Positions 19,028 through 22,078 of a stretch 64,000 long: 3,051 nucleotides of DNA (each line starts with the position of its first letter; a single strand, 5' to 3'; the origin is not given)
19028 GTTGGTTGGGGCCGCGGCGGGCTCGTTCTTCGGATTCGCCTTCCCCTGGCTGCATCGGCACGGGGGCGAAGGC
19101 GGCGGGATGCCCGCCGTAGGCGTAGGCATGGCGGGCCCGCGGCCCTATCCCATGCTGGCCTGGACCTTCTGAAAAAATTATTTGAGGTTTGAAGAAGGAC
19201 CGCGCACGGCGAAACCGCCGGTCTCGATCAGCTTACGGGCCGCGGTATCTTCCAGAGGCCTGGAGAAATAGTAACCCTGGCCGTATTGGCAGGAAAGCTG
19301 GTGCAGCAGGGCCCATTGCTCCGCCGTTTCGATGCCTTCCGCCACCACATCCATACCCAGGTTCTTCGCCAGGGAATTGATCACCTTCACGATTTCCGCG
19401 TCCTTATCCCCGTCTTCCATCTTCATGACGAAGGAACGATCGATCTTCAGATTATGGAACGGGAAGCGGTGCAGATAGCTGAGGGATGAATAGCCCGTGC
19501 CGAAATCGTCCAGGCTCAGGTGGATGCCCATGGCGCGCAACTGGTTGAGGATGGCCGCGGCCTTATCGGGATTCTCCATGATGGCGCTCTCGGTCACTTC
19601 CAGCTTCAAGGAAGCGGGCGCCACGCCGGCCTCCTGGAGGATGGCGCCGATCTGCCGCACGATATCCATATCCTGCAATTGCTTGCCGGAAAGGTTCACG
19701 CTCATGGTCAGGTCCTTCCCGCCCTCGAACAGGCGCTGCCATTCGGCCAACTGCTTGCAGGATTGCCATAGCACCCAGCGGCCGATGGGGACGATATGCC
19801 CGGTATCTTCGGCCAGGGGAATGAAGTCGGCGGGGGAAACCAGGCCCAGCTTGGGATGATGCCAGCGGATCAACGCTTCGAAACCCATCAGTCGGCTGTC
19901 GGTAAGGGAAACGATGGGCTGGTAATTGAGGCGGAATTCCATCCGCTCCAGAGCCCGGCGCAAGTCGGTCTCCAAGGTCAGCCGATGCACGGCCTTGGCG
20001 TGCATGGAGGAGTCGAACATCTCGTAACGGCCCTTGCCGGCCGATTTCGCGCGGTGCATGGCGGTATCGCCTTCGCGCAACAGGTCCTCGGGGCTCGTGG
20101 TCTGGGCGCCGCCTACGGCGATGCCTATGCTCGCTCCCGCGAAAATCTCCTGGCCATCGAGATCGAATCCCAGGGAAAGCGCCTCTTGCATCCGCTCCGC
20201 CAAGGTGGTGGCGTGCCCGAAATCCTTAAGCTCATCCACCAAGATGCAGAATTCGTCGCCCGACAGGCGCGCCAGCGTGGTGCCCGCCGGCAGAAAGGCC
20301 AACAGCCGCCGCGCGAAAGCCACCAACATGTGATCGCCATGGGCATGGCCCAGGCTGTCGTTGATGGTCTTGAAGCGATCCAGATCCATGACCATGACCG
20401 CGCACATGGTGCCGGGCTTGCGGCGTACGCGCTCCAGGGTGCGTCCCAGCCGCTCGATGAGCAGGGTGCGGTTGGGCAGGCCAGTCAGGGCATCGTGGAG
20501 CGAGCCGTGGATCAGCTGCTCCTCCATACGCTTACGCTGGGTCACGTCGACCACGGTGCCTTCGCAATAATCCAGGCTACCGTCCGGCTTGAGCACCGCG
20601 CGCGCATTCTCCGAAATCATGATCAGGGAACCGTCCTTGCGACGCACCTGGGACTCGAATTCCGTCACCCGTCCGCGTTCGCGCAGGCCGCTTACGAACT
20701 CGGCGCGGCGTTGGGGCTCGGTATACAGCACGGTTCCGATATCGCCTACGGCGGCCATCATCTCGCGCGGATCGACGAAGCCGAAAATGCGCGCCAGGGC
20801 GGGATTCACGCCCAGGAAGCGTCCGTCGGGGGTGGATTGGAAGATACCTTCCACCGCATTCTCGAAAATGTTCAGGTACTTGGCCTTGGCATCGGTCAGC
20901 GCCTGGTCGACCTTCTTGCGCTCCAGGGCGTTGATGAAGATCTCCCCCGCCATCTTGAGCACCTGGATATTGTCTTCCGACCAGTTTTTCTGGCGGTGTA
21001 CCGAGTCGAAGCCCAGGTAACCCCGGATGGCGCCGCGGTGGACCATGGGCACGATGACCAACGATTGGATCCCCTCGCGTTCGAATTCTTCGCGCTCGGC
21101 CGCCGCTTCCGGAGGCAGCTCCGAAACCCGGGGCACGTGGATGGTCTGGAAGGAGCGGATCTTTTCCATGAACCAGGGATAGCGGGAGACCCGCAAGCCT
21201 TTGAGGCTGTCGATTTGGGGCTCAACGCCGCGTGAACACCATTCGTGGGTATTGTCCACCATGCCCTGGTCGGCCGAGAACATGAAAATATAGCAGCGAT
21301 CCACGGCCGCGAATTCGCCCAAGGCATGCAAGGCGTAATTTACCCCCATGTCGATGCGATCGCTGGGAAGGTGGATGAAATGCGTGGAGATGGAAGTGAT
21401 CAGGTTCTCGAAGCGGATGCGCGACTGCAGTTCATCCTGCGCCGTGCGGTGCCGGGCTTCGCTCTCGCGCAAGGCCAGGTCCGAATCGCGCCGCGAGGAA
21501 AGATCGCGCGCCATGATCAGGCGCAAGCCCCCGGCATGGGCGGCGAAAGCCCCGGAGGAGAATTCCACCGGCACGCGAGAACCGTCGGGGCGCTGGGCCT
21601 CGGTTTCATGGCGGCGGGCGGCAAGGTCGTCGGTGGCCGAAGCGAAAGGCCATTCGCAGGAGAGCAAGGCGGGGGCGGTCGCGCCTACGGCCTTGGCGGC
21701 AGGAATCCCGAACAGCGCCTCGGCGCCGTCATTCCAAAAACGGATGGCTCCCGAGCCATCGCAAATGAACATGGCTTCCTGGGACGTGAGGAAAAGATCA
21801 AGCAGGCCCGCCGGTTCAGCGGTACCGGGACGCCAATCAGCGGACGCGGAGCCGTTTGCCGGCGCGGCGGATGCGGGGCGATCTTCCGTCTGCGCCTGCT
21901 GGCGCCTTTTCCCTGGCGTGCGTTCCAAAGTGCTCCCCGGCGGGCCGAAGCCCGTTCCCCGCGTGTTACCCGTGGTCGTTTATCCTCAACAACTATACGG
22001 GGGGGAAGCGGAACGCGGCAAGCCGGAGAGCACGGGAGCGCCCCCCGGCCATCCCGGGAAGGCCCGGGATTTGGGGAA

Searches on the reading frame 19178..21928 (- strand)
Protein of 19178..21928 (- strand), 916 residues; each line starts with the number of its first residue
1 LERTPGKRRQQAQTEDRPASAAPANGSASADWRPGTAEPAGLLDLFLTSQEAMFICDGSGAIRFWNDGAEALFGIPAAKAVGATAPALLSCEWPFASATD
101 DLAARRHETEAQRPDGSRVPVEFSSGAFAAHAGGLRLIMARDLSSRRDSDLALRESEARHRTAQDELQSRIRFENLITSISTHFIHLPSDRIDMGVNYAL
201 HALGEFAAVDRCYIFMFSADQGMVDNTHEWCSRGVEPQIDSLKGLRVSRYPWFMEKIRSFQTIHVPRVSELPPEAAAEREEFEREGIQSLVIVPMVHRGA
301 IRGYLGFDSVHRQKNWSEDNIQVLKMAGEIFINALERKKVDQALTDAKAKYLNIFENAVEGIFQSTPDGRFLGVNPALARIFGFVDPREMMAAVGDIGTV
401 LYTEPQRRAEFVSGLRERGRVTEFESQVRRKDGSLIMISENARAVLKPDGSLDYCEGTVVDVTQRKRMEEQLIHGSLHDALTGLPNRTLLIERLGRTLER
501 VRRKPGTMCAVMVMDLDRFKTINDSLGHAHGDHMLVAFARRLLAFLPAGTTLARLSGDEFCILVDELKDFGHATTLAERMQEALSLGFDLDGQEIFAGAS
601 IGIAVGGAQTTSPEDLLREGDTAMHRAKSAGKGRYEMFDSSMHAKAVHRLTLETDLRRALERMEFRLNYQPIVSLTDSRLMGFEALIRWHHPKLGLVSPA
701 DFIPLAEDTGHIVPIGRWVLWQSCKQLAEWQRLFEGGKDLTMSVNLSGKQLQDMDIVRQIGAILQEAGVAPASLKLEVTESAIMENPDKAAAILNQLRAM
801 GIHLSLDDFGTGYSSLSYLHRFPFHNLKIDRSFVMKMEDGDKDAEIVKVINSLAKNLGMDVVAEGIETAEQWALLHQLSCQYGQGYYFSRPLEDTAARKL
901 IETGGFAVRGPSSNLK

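Call 4: search_protein_families(library=pfam, proteins=[window:19178-21928:-])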
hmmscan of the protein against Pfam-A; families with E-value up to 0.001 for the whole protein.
window:19178-21928:- (916 aa): 8 families
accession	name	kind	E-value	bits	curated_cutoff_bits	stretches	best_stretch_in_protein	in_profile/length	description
PF00563.25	EAL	-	1.3e-80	270.6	31.3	1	655-891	3-236/236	EAL domain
PF00990.26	GGDEF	-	6.7e-39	133.7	23.8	1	477-633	2-160/161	Diguanylate cyclase, GGDEF domain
PF13426.13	PAS_9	-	1.7e-15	57.6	27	2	360-464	2-103/103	PAS domain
PF00989.32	PAS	-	6e-12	46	22.6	1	351-451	3-102/113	PAS fold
PF13188.13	PAS_8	-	1.8e-11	43.9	21.8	1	44-81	5-39/65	PAS domain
PF08448.16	PAS_4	-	1.7e-09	38.3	23.1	0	49-147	4-109/110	PAS fold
PF01590.32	GAF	-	3.2e-09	37.9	22.4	1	200-330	10-128/133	GAF domain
PF13185.12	GAF_2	-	0.0001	23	28.6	1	198-333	10-133/136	GAF domain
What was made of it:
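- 19178..21928 (-): PAS-GAF-PAS-GGDEF(SGDEF)-EAL protein gene, a syntenic neighbour downstream of the array. Pfam (call 4).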

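Call 17: search_protein_families(library=ncbifam, proteins=[window:19178-21928:-])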
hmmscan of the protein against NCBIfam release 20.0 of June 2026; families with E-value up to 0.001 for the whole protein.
window:19178-21928:- (916 aa): 33 families (the best 25 are shown)
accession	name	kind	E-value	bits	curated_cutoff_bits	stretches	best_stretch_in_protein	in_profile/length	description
NF045675.1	PhdiestaseDibA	equivalog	3.9e-153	511.1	980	1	339-894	72-618/623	phosphodiesterase DibA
NF053781.1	cdiGMPphdstlr2612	equivalog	3.3e-143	478.9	1600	1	331-899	697-1263/1268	Tlr1612 family c-di-GMP phosphodiesterase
NF007474.0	PRK10060.1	equivalog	8.1e-113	377.9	782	1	455-896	218-649/663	cyclic di-GMP phosphodiesterase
NF052458.1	PhdiestGepA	equivalog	1.3e-106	357.7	1200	1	468-892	421-832/840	phosphodiesterase GepA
NF008467.0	PRK11359.1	equivalog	1.5e-106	357.2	857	1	464-894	368-785/800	oxygen-sensing cyclic-di-GMP phosphodiesterase DosP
NF008807.1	PRK11829.1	equivalog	2.1e-85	287.2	733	1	480-894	246-655/670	biofilm formation regulator HmsP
NF007298.0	PRK09776.1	equivalog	4.6e-71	240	1135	1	459-891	667-1096/1111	diguanylate cyclase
NF052596.1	RR_EAL_PvrR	equivalog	1.1e-50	172.5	580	1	647-901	138-389/398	response regulator cyclic di-GMP phosphodiesterase PvrR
NF007839.0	PRK10551.1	equivalog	1.5e-50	172.3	461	1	651-895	263-504/518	cyclic di-GMP phosphodiesterase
NF007423.1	PRK09966.1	equivalog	1.6e-41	142.5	325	1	466-628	229-390/390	diguanylate cyclase DgcN/YfiN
NF045673.1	c-di-GMPRcptLapD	equivalog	3.4e-39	134.7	1020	1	469-891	229-644/647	cyclic di-GMP receptor LapD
NF008281.1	PRK11059.1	equivalog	1.9e-33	115.7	663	1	464-891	209-629/633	RNase E specificity factor CsrD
TIGR00254.1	GGDEF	domain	1.9e-31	109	37.4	1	475-638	4-167/168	diguanylate cyclase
NF038266.1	diguan_SiaD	equivalog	5.5e-29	101.3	290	1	467-634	85-251/252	biofilm regulation diguanylate cyclase SiaD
NF007380.0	PRK09894.1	equivalog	4.1e-28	98.6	256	1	474-641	127-290/296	diguanylate cyclase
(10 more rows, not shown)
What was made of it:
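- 19178..21928 (-): The best NCBIfam matches are c-di-GMP phosphodiesterases, all below cut-off (call 17).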
